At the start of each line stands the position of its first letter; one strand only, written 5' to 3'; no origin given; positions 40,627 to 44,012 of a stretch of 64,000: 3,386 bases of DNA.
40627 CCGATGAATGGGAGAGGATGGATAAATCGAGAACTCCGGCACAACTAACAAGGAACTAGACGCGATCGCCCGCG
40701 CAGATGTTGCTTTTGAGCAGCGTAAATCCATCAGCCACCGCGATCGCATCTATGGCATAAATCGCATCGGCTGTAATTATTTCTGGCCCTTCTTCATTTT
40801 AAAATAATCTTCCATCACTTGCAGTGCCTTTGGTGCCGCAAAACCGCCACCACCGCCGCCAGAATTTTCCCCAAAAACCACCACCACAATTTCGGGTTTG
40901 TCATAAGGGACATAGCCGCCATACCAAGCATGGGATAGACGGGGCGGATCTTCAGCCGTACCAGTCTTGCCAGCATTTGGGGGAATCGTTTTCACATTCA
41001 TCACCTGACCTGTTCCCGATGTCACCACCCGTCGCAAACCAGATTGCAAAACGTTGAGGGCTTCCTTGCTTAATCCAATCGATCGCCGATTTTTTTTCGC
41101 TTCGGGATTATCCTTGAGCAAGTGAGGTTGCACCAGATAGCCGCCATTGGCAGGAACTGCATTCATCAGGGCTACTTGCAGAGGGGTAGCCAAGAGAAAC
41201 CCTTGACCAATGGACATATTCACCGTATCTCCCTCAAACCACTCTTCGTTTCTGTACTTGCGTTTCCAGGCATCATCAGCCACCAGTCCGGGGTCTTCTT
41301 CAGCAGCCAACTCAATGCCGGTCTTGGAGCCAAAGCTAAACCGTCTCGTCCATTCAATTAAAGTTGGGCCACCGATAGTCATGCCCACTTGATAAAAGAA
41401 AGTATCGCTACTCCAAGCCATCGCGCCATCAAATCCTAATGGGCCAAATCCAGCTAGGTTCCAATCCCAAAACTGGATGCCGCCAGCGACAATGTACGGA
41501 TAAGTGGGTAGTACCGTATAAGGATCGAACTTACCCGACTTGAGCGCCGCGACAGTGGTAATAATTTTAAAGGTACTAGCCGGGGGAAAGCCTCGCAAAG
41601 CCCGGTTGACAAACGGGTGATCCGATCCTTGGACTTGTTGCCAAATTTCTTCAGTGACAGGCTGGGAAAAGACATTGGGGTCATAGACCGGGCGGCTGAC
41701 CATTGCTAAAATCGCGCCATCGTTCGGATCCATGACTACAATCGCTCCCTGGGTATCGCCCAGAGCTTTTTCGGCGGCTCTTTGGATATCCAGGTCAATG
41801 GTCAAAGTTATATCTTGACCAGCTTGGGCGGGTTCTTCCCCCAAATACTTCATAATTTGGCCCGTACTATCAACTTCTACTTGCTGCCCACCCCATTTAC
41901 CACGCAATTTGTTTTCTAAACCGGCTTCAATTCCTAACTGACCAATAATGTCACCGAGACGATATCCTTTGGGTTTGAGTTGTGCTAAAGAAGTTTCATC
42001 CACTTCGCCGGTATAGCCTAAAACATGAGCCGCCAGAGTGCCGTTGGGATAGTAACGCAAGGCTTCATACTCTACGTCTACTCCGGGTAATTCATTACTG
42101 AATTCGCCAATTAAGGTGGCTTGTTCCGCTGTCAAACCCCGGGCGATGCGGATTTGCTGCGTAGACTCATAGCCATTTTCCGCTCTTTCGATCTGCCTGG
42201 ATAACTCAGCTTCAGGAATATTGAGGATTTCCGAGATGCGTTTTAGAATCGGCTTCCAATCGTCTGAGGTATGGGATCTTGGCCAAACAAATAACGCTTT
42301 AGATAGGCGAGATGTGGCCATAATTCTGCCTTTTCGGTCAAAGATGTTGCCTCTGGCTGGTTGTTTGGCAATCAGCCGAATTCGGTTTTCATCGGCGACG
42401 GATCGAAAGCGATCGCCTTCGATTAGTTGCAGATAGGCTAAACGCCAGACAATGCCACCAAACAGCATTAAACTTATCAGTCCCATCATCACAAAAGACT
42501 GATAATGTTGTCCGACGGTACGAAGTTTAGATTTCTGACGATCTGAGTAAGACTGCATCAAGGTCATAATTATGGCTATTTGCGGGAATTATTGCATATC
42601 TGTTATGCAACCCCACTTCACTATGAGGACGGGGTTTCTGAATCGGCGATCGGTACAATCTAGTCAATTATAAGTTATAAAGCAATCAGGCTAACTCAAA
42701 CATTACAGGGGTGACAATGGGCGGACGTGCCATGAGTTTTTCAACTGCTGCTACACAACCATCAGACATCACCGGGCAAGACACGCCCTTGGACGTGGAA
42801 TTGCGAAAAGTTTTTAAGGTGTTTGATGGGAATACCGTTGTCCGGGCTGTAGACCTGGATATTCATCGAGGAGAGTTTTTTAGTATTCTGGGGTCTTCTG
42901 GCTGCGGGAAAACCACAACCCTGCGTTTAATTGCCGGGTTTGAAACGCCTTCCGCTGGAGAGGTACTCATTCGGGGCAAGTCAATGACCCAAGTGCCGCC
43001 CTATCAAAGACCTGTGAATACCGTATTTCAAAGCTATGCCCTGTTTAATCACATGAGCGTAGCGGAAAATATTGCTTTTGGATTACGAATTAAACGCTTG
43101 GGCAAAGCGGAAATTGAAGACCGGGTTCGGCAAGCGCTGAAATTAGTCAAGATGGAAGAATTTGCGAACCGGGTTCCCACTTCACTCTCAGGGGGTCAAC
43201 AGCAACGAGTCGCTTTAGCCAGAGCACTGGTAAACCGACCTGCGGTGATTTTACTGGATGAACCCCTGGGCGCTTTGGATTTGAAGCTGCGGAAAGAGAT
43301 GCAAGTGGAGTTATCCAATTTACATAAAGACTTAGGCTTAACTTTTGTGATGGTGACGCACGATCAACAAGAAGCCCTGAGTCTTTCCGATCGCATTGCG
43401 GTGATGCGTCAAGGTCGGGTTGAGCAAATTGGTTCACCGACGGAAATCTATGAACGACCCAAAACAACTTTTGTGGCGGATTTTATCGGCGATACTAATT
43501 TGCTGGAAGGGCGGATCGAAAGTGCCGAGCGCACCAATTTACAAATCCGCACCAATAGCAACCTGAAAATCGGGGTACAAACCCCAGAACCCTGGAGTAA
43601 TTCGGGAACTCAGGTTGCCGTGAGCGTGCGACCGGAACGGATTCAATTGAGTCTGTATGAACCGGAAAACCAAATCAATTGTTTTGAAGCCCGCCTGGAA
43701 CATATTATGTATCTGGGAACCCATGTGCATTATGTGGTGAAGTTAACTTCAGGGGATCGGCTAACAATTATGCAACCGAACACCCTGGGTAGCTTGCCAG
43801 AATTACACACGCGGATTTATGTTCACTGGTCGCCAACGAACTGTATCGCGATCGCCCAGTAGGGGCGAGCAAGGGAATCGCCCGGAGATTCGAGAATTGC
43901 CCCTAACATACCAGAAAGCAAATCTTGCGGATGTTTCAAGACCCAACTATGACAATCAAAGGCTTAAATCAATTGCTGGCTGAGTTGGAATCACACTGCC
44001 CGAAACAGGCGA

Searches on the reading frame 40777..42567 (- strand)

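Call 39: search_protein_families(library=pfam, proteins=[window:40777-42567:-], max_evalue=0.0001)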
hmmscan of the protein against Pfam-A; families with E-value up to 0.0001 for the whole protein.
window:40777-42567:- (596 aa): 2 families
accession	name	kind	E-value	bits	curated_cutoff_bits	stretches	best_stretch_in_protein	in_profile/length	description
PF00905.27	Transpeptidase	-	5.7e-55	187.1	22.1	1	274-586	1-299/299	Penicillin binding protein transpeptidase domain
PF03717.20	PBP_dimer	-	1.8e-47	162.5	24.4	1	68-240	2-177/180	Penicillin-binding Protein dimerisation domain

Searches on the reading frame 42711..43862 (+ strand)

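Call 39: search_protein_families(library=pfam, proteins=[window:42711-43862:+], max_evalue=0.0001)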
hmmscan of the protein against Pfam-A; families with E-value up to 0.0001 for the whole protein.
window:42711-43862:+ (383 aa): 2 families
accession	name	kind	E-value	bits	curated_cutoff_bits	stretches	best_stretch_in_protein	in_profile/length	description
PF00005.33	ABC_tran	-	1.1e-37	130.1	25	1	45-186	2-136/137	ABC transporter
PF08402.16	TOBE_2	-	9.2e-14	51.8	21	1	304-380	1-75/76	TOBE domain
